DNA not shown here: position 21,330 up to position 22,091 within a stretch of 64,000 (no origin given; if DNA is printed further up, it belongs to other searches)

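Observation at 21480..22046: Orphan umuD under a perfect LexA box, in a replicon that also carries SRAP/YedK and a DnaQ-like exonuclease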

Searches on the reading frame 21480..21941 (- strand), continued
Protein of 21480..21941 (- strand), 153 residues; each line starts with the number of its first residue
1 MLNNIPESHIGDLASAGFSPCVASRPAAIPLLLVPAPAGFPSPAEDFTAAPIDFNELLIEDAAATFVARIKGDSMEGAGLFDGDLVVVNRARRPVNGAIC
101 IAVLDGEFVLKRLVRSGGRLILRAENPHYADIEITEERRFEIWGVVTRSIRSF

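Call 18: search_solved_structures(query=window:21480-21941:-, show_alignments=2)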
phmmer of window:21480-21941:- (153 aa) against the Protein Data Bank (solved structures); distinct sequences matched with E-value up to 0.001: 26.
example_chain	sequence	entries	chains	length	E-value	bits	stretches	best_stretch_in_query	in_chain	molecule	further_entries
8gmt_B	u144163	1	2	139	1.2e-20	77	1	28-151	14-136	DNA polymerase V subunit UmuD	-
1umu_A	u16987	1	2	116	2.5e-20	76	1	39-151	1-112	UMUD'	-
1i4v_A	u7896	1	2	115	8e-20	74.4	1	40-151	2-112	UMUD' PROTEIN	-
1ay9_A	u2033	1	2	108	4.7e-16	62.1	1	46-151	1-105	UMUD PROTEIN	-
8s7g_A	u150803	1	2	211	1.1e-13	54.4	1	15-144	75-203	LexA repressor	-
8b0v_A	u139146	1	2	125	1.4e-12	50.8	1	62-145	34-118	LexA repressor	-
8gms_A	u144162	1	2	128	2.8e-11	46.6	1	36-151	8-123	LexA repressor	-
7b5g_A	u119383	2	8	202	8.3e-11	45.1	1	37-151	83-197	LexA repressor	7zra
7ocj_A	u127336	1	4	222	1.1e-10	44.7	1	37-151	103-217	LexA repressor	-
1jhc_A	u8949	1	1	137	1.5e-10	44.3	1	38-151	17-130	LEXA REPRESSOR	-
1jhf_A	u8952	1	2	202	1.9e-10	43.9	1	63-151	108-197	LEXA REPRESSOR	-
1jhh_A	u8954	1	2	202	2.2e-10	43.7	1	37-151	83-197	LEXA REPRESSOR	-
1jhe_A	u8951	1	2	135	5.3e-10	42.5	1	35-151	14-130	LEXA REPRESSOR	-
3jso_A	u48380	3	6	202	5.9e-10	42.3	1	37-151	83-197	LexA repressor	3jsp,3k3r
8trg_I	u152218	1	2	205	6.1e-10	42.3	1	37-151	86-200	LexA repressor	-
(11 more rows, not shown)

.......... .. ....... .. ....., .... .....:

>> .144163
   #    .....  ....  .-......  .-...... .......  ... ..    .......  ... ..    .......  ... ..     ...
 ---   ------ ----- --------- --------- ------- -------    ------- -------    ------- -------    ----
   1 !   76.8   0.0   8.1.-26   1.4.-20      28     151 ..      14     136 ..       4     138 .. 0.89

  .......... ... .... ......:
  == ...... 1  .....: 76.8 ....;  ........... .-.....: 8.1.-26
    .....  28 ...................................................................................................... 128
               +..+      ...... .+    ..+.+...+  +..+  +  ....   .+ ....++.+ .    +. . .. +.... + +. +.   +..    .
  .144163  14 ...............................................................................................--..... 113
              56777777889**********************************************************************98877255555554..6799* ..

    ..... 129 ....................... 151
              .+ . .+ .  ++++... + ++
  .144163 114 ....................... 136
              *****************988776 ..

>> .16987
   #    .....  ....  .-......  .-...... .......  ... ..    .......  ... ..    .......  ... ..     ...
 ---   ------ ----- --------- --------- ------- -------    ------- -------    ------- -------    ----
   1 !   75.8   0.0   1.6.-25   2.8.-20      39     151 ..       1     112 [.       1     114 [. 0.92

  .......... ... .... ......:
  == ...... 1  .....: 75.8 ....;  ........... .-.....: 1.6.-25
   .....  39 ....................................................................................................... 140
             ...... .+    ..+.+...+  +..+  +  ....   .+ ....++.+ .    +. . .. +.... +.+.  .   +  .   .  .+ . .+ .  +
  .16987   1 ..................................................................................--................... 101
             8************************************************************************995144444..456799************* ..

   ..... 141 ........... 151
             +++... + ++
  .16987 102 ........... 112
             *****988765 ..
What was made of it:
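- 21480..21941 (-): umuD: 153-aa S24 self-cleaving protease subunit of Pol V. Predicted cleavage site Ala38-Gly39, with a GDSM Ser and a VLKRL Lys. Best PDB match is E. coli UmuD 8gmt, E 1.2e-20, with the cleavage and catalytic residues aligned (call 18).
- On UmuD (Pol V autoproteolytic subunit, S24 peptidase): The best PDB match is E. coli UmuD at E 1.2e-20, ahead of LexA at 1.1e-13 (call 18).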

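Call 22: find_related_loci(query=P0001, collection=genome_contigs, flank=10000)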
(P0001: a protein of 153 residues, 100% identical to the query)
Query P0001 (153 aa) in genome_contigs; peptide patterns used: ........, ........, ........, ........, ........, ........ (x = any residue, [..] = any of these).
599 stretches matched a pattern (row limit reached: there are more); 345 encode a relative of the query (tblastn E <= 1e-3); the best 80 are kept; 80 distinct loci.
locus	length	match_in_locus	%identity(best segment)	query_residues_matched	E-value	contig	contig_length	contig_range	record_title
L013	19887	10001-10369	56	29-151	5e-45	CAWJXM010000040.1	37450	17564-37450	MAG: uncultured Alphaproteobacteria bacterium isolate MFD01248.bin.1.36 genome assembly, contig: contig_3459, whole geno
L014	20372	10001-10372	58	28-151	8e-44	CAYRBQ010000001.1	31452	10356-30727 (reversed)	MAG TPA_asm: uncultured Reyranella sp. isolate SRP287051_co1_121 genome assembly, contig: NODE_2237_length_31452_cov_9.2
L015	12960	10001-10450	49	2-151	9e-43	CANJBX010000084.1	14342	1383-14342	MAG: Hyphomicrobiaceae bacterium isolate RH-23may17-1059 genome assembly, contig: RH-23may17-C32252, whole genome shotgu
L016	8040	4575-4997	50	9-151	1e-42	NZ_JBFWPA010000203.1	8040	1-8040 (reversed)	MAG: Pseudorhodoplanes sp. isolate CA_2019_TPBF_149 NODE_35936_length_8040_cov_3.280804_TPBF, whole genome shotgun seque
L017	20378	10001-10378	55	28-153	7e-43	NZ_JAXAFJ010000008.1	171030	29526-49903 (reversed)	Terrihabitans rhizophilus strain PJ23 Scaffold8, whole genome shotgun sequence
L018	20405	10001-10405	53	17-151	2e-41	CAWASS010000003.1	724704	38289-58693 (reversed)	MAG: uncultured Alphaproteobacteria bacterium isolate MFD01213.bin.1.169 genome assembly, contig: contig_490, whole geno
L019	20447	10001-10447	46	3-151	5e-40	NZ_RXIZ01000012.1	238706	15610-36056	MAG: Hyphomicrobium sp. isolate AWTP1-2 sample_37_scaffold_16, whole genome shotgun sequence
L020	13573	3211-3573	54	31-151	2e-39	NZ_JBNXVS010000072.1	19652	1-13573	Nodosilinea sp. AN01ver1 NODE_72_length_19652_cov_41.777721, whole genome shotgun sequence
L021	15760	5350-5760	46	17-153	3e-39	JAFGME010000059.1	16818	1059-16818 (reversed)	MAG: Bacteroidales bacterium isolate Zod_Metabat.457 k87_2118476, whole genome shotgun sequence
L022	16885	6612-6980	54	29-151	9e-39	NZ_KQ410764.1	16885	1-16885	Shinella sp. SUS2 scf_44948_42, whole genome shotgun sequence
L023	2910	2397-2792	51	27-153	1e-38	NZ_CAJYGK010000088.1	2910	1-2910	MAG: uncultured Aquabacterium sp. isolate SP39_3_metabat2_genome_mining.15, whole genome shotgun sequence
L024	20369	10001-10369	51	29-151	4e-38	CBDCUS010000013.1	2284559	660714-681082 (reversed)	MAG: Candidatus Scalinduaceae bacterium isolate 06c2e644-e4ca-4b95-b966-bf5aaa188cb2 genome assembly, contig: contig_13,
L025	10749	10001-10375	50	28-152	6e-38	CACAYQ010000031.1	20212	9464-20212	uncultured Bacteroidetes bacterium isolate AG-349-I04 genome assembly, contig: AG-349-I04_NODE_31, whole genome shotgun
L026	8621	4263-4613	54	37-153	9e-38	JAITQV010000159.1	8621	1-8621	MAG: Planctomycetaceae bacterium isolate Roe453_bin113 k119_2153451, whole genome shotgun sequence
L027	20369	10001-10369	49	29-151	2e-37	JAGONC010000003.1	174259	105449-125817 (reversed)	MAG: Lentimicrobiaceae bacterium isolate Go_SlDig_bin_446 Go_SlDig_132_length_174259_cov_7.866894, whole genome shotgun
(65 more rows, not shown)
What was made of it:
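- On Alphaproteobacterial LexA (SOS) regulon member: The nearest UmuD relatives are Alphaproteobacteria, including Reyranella, Hyphomicrobiaceae, Pseudorhodoplanes and Terrihabitans (call 22).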

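Call 70: search_dna_similar(query=P0001, collection=phages, mode=protein, max_evalue=1e-8, max_rows=25, rows=spread)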
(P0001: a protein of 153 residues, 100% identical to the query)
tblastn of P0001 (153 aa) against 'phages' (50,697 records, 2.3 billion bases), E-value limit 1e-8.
Records with a match: 36; places in all: 36; records where one place covers at least 80% of the query: 1.
Best place of each record, by identity: <60% 36.
By first word of the organism name: Acinetobacter 8; Bacteriophage 6; Escherichia 6; Pseudoalteromonas 5; Hafnia 3; Cronobacter 2; Salmonella 2; Klebsiella 1; Morganella 1; Geobacillus 1; and 1 more.
By host as written in the record: - 16; Cronobacter sakazakii 2; Acinetobacter baumannii 2; Salmonella serovar Winston 2; Hafnia paralvei 2; Pseudoalteromonas sp. RHS-str. 402 2; Pseudoalteromonas elyakovii HL-AS1 2; Klebsiella pneumoniae ST846-OXA48 1; and 7 more.
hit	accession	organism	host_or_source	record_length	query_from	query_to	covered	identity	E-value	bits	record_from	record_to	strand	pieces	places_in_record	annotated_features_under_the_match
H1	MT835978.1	Bacteriophage sp.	human fecal samples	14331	10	152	93%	41.0%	1e-22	99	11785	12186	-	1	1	record has no annotation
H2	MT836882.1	Bacteriophage sp.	human fecal samples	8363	39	151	74%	47.0%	5e-24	102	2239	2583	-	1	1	record has no annotation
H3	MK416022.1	Klebsiella phage ST846-OXA48phi9.2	Klebsiella pneumoniae ST846-OXA48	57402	39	152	75%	45.6%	2e-23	100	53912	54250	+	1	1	error-prone repair protein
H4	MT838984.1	Bacteriophage sp.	human fecal samples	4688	39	153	75%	43.5%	4e-26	108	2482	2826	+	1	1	record has no annotation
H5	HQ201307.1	Cronobacter phage ENT39118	Cronobacter sakazakii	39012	39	153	75%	40.9%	6e-17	82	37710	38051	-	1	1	protein umuD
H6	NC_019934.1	Cronobacter phage ENT39118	Cronobacter sakazakii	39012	39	153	75%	40.9%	6e-17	82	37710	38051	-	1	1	UmuD-like protein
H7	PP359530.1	Acinetobacter phage vB_AbaSI_1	Acinetobacter baumannii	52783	39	151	74%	41.6%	1e-20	93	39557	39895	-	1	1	translesion error-prone DNA polymerase V autoproteolytic subunit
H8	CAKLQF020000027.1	Acinetobacter phage MD-2021a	not known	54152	39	151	74%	41.6%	1e-20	93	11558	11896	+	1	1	umuD_3: DNA polymerase V subunit UmuD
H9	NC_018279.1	Salmonella phage vB_SosS_Oslo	Salmonella serovar Winston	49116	39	152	75%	41.2%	7e-19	87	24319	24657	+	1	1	UmuD-like protein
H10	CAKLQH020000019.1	Acinetobacter phage MD-2021a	not known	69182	39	147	71%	43.1%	3e-22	97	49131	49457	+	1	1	umuD_2: DNA polymerase V subunit UmuD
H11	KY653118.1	Morganella phage IME1369_01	Morganella morganii IME1369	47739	39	151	74%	40.7%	5e-19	88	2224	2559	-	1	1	error-prone repair protein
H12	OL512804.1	Hafnia phage Pocitis76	Hafnia sp.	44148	39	150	73%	40.7%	1e-16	81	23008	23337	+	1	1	LexA family transcriptional regulator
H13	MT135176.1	Hafnia phage yong1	Hafnia paralvei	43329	39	150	73%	39.8%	5e-17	82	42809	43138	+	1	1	hypothetical protein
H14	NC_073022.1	Hafnia phage yong1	Hafnia paralvei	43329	39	150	73%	39.8%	5e-17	82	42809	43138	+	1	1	hypothetical protein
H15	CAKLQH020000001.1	Acinetobacter phage MD-2021a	not known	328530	39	151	74%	39.3%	6e-18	85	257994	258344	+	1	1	umuD_1: Peptidase S24/S26A/S26B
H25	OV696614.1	Escherichia phage Cyrano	-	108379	39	112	48%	37.8%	8e-9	59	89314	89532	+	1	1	LexA-like peptidase S24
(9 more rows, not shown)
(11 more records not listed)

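Call 85: search_protein_families(library=ncbifam, proteins=[P0001, P0002], max_evalue=0.001)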
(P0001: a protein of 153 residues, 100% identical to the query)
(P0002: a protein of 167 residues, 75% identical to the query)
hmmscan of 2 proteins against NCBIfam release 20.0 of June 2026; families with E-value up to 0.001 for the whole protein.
P0001 (153 aa): 3 families
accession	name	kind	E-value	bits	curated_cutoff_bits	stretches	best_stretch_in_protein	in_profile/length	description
NF007621.2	PRK10276.1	subfamily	2.1e-41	140.6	110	1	38-151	2-115/115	translesion error-prone DNA polymerase V autoproteolytic subunit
TIGR00498.1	lexA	equivalog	7.2e-18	64.9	110.95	1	38-152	88-201/203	transcriptional repressor LexA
NF051876.1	transXXX_HumD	equivalog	5.5e-17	61.9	120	1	39-150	2-115/129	HumD family translesion DNA polymerase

P0002 (167 aa): 3 families
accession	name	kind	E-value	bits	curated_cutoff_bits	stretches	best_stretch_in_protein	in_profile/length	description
NF007621.2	PRK10276.1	subfamily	1.7e-40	137.6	110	1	52-165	2-115/115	translesion error-prone DNA polymerase V autoproteolytic subunit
TIGR00498.1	lexA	equivalog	3.9e-20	72.3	110.95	1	51-167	87-202/203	transcriptional repressor LexA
NF051876.1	transXXX_HumD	equivalog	2e-16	60.1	120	1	53-164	2-115/129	HumD family translesion DNA polymerase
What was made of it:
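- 21480..21941 (-): NCBIfam NF007621, 140.6 bits against a cutoff of 110 (call 85).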

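Call 91: get_annotated_region(hit=H25, flank=2500)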
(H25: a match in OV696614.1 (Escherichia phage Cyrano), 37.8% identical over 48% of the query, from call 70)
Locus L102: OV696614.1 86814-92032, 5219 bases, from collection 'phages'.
description: Escherichia phage Cyrano genome assembly, segment: complete_genome.
organism: Escherichia phage Cyrano (NCBI taxid 2904711)
taxonomy: Viruses; Duplodnaviria; Heunggongvirae; Uroviricota; Caudoviricetes
host: -; source: -; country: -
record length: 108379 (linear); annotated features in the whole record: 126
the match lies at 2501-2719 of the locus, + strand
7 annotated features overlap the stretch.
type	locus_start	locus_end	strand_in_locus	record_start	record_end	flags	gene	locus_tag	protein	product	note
CDS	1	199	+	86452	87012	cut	-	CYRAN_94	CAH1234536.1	Ea22-like protein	-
CDS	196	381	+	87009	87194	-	-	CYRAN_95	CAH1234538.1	ATP-binding sugar transporter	Gifsy-2 prophage ATP-binding sugar transporter homolog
CDS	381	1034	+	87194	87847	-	-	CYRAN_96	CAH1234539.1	Hypothetical protein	-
CDS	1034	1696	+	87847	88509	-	-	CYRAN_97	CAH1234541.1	Hypothetical protein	-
CDS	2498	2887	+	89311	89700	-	-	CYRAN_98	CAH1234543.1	LexA-like peptidase S24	-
CDS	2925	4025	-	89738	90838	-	-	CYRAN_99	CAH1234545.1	Septum site-determining protein MinD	-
CDS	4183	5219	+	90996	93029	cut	-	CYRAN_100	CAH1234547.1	Methionyl-tRNA synthetase MetRS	-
